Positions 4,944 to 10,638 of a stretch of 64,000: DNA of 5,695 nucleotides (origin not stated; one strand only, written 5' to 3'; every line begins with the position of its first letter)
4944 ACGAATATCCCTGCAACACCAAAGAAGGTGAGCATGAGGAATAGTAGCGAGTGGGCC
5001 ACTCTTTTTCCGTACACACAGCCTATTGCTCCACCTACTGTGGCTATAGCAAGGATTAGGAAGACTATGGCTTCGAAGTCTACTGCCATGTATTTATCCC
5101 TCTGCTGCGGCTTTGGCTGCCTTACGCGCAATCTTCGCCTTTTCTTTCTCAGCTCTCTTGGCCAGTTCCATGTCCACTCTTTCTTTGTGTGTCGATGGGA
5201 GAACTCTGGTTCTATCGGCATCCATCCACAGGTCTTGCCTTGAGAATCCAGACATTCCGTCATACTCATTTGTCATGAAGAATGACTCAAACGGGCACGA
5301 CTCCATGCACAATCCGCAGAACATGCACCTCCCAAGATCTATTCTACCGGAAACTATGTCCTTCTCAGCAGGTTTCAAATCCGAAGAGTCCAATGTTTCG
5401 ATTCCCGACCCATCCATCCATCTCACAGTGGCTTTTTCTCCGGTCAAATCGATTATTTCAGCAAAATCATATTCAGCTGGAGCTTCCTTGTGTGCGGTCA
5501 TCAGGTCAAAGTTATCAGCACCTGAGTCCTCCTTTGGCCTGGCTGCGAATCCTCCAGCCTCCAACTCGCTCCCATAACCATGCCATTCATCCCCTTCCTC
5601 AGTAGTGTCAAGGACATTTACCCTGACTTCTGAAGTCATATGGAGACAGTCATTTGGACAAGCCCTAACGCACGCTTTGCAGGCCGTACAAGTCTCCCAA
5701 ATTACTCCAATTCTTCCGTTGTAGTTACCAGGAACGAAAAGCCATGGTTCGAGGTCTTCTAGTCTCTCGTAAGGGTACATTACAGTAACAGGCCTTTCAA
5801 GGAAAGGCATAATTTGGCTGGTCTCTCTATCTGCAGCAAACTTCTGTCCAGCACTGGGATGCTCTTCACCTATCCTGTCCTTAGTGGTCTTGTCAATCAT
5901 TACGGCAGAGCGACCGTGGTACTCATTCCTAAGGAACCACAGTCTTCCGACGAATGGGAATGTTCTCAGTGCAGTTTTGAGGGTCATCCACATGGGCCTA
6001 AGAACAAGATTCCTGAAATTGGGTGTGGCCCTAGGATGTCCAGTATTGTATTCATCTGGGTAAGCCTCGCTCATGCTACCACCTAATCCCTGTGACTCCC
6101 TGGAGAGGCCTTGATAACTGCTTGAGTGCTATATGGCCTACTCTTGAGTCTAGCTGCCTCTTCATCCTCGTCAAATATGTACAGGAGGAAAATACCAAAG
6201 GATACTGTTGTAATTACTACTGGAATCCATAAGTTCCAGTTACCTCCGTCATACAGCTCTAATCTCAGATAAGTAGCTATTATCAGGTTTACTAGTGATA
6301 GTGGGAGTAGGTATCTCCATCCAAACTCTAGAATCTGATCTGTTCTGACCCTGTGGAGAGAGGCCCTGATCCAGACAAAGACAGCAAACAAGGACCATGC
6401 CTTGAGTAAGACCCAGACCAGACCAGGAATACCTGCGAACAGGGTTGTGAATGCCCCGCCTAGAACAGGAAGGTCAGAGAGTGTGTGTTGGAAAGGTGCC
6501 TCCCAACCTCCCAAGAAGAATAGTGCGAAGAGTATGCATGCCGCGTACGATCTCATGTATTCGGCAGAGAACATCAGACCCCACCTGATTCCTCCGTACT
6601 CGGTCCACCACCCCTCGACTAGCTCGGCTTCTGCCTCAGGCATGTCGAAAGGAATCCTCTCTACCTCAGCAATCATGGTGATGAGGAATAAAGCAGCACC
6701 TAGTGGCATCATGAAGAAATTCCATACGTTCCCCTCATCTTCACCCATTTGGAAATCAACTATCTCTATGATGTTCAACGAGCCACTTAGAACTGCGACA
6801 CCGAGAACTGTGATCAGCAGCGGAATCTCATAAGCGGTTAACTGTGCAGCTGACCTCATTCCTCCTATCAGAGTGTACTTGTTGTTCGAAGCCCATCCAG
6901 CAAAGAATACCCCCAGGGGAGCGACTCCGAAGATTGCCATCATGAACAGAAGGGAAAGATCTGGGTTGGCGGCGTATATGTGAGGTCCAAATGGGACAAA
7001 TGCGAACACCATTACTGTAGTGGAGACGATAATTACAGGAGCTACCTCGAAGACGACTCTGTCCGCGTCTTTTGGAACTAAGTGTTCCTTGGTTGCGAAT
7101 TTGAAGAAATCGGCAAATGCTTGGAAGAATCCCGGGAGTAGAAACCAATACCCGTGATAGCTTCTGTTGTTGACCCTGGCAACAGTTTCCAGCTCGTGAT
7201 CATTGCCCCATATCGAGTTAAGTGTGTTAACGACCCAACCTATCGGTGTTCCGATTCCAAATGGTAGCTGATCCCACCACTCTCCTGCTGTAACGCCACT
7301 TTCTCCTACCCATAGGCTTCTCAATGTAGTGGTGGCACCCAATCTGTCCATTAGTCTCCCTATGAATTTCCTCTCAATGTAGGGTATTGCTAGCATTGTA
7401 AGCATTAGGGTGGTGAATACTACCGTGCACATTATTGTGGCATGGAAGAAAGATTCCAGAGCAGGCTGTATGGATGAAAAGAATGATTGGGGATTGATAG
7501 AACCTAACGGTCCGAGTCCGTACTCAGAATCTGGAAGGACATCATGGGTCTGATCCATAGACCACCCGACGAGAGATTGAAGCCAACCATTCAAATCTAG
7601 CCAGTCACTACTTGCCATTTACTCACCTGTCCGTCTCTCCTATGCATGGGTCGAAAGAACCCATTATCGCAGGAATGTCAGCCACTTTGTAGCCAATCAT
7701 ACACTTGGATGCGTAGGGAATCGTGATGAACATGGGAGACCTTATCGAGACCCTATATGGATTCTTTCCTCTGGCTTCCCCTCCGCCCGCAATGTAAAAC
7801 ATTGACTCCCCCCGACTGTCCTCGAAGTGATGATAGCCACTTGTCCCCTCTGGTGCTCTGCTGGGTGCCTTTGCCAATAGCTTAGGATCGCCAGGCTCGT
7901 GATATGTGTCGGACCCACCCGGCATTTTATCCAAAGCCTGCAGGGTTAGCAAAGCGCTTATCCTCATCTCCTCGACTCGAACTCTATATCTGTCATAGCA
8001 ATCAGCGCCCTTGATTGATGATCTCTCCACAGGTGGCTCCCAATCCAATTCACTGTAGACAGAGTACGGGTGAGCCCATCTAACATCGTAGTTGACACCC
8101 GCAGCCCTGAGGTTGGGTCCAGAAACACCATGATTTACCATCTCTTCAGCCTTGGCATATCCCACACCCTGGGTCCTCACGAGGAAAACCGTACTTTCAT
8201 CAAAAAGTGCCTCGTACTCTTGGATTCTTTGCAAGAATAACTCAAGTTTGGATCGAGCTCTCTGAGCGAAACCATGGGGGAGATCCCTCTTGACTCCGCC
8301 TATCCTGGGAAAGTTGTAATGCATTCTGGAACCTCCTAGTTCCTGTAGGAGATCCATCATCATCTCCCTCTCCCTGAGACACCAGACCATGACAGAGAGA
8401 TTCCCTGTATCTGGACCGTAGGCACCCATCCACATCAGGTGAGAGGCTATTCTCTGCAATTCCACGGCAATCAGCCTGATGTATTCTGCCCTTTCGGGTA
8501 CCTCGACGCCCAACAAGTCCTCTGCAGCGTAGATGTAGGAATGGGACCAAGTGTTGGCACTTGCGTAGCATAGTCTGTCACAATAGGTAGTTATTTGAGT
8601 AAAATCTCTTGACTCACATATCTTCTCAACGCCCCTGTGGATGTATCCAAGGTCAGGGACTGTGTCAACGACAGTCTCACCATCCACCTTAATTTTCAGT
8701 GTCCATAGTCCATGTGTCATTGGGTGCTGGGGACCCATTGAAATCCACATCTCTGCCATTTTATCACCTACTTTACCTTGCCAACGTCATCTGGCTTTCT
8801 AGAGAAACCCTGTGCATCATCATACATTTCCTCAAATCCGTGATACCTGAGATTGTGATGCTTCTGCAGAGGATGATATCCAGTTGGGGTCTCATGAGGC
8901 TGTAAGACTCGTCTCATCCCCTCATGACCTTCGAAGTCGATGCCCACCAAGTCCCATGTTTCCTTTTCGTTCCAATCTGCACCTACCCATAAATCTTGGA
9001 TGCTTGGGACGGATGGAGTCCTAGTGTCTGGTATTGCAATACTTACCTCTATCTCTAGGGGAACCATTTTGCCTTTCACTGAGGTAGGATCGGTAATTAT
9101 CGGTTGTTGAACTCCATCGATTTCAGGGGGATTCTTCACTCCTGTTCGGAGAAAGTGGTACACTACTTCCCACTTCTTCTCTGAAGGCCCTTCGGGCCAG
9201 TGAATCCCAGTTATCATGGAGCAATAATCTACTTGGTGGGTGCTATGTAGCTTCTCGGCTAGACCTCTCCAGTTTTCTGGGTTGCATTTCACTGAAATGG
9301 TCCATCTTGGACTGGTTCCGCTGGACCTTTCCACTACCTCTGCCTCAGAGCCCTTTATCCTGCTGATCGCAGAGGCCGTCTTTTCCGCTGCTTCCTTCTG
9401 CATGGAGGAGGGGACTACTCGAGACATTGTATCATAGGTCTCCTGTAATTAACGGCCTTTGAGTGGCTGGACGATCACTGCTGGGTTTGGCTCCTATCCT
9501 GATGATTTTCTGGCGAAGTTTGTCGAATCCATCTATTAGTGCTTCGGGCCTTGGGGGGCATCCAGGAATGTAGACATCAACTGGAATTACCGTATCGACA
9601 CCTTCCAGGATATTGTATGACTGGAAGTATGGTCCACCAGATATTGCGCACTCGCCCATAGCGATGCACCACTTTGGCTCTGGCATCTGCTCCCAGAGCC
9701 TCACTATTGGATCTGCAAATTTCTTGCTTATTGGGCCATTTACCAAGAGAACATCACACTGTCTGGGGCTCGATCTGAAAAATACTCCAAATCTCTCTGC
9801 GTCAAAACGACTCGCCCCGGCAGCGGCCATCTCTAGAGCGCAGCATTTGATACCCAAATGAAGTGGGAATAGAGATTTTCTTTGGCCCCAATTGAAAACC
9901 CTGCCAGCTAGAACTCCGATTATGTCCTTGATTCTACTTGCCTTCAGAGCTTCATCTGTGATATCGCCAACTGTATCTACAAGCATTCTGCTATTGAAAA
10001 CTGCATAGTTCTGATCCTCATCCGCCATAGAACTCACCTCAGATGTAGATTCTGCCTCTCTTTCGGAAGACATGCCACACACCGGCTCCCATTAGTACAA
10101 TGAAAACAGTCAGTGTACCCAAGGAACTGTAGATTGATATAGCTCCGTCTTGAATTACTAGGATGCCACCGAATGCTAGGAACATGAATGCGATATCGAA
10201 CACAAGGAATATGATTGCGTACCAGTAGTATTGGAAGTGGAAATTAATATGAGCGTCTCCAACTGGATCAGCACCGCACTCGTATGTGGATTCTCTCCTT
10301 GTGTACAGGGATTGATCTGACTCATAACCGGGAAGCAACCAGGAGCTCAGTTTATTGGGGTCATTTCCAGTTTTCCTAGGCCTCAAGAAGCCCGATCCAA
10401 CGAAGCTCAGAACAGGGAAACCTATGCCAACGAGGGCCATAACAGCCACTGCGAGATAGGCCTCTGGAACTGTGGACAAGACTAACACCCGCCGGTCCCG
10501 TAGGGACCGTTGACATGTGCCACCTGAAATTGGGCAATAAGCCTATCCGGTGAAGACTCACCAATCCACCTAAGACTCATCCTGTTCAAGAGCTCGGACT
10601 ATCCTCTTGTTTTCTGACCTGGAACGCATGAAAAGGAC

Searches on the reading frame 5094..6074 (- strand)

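Call 8: search_protein_families(library=pfam, proteins=[window:5094-6074:-], max_evalue=0.001)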
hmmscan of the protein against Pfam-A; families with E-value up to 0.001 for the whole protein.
window:5094-6074:- (326 aa): 11 families
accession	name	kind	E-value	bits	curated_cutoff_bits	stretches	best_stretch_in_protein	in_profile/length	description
PF00037.32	Fer4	-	9.1e-12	44.7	21.1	2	245-263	3-21/24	4Fe-4S binding domain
PF12838.12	Fer4_7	-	4.6e-10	40.3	27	2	128-150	1-23/52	4Fe-4S dicluster domain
PF13237.11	Fer4_10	-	7.5e-10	39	25.5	1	127-149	7-22/53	4Fe-4S dicluster domain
PF13187.11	Fer4_9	-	2.1e-09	37.7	27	1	128-143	36-51/52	4Fe-4S dicluster domain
PF12797.12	Fer4_2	-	1.7e-07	31.2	24.5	1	125-140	6-21/22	4Fe-4S binding domain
PF13183.11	Fer4_8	-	1.8e-07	32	27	0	124-142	49-67/68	4Fe-4S dicluster domain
PF14697.11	Fer4_21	-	6.9e-07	29.7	35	1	122-146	34-59/59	4Fe-4S dicluster domain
PF13484.11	Fer4_16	-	2.3e-06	28.7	30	0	128-149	1-21/66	4Fe-4S double cluster binding domain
PF12800.12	Fer4_4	-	1.7e-05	25.2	24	0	127-141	2-16/17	4Fe-4S binding domain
PF13534.11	Fer4_17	-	0.00021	22.2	22.2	0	126-142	43-59/61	4Fe-4S dicluster domain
PF25160.1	LdpA_Fe-S-bd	-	0.00064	19.9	27.6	0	240-264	18-42/49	LdpA Fe-S cluster-binding domain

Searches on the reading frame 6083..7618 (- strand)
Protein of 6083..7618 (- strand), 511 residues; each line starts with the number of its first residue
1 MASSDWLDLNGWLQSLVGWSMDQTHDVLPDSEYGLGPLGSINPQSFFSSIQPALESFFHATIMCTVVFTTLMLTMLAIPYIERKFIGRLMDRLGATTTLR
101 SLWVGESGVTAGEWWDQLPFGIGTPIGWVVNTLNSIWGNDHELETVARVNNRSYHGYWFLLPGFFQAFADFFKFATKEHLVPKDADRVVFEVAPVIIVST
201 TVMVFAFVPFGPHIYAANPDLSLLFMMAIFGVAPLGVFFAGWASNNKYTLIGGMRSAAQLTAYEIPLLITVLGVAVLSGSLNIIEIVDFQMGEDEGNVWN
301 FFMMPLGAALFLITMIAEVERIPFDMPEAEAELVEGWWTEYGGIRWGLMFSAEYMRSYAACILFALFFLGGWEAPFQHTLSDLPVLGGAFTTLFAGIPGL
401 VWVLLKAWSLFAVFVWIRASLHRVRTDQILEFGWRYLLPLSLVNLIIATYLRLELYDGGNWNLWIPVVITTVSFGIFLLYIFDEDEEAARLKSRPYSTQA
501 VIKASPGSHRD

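Call 8: search_protein_families(library=pfam, proteins=[window:6083-7618:-], max_evalue=0.001)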
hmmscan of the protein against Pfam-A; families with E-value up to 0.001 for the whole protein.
window:6083-7618:- (511 aa): 1 family
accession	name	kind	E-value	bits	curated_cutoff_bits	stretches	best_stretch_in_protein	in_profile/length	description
PF00146.26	NADHdh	-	1.6e-94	317.1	27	1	156-448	38-297/298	NADH dehydrogenase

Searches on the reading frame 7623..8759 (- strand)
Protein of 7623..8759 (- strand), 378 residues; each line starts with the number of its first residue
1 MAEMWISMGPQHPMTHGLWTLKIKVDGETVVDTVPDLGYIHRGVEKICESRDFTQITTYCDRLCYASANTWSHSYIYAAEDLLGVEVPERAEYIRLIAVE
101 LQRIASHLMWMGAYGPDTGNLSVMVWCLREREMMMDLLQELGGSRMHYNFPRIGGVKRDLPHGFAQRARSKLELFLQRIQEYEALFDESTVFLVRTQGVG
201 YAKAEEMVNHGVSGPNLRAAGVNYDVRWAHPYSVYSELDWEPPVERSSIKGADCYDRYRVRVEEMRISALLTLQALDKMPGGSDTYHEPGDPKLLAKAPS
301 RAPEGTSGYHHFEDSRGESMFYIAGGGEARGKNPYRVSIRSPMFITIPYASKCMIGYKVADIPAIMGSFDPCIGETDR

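Call 8: search_protein_families(library=pfam, proteins=[window:7623-8759:-], max_evalue=0.001)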
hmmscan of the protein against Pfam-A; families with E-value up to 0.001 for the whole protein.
window:7623-8759:- (378 aa): 2 families
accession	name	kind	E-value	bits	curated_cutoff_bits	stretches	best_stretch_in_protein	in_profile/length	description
PF00346.24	Complex1_49kDa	-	3.6e-72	243.1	24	1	117-378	1-271/271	Respiratory-chain NADH dehydrogenase, 49 Kd subunit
PF00374.24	NiFeSe_Hases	-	2e-07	30.8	25.8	1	42-110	1-69/508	Nickel-dependent hydrogenase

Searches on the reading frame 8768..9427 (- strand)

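Call 8: search_protein_families(library=pfam, proteins=[window:8768-9427:-], max_evalue=0.001)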
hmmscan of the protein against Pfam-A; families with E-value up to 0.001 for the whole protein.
window:8768-9427:- (219 aa): 1 family
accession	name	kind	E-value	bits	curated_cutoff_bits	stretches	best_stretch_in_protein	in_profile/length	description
PF00329.25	Complex1_30kDa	-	2.1e-27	96.6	22.5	1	46-195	1-122/124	Respiratory-chain NADH dehydrogenase, 30 Kd subunit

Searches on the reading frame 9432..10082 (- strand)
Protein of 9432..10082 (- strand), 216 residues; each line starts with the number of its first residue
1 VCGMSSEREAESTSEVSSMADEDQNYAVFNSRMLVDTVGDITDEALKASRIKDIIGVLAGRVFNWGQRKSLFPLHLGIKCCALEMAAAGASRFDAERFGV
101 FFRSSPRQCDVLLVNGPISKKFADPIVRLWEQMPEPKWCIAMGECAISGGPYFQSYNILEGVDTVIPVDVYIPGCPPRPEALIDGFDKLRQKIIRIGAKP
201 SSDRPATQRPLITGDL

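Call 8: search_protein_families(library=pfam, proteins=[window:9432-10082:-], max_evalue=0.001)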
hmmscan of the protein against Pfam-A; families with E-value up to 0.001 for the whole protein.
window:9432-10082:- (216 aa): 1 family
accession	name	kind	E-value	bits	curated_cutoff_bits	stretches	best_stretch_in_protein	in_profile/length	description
PF01058.29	Oxidored_q6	-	1.3e-28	99.7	27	1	80-188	3-127/128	NADH ubiquinone oxidoreductase, 20 Kd subunit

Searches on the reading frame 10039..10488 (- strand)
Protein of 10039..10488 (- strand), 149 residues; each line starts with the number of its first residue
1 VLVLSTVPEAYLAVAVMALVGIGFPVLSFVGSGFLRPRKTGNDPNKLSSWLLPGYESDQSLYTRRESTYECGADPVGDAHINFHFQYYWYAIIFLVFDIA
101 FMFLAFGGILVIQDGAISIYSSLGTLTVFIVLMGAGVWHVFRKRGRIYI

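Call 8: search_protein_families(library=pfam, proteins=[window:10039-10488:-], max_evalue=0.001)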
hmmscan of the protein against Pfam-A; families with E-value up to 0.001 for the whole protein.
window:10039-10488:- (149 aa): 1 family
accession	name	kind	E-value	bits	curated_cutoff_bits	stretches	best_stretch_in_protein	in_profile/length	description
PF00507.24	Oxidored_q4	-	1e-16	61.3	23.3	1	61-144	16-95/99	NADH-ubiquinone/plastoquinone oxidoreductase, chain 3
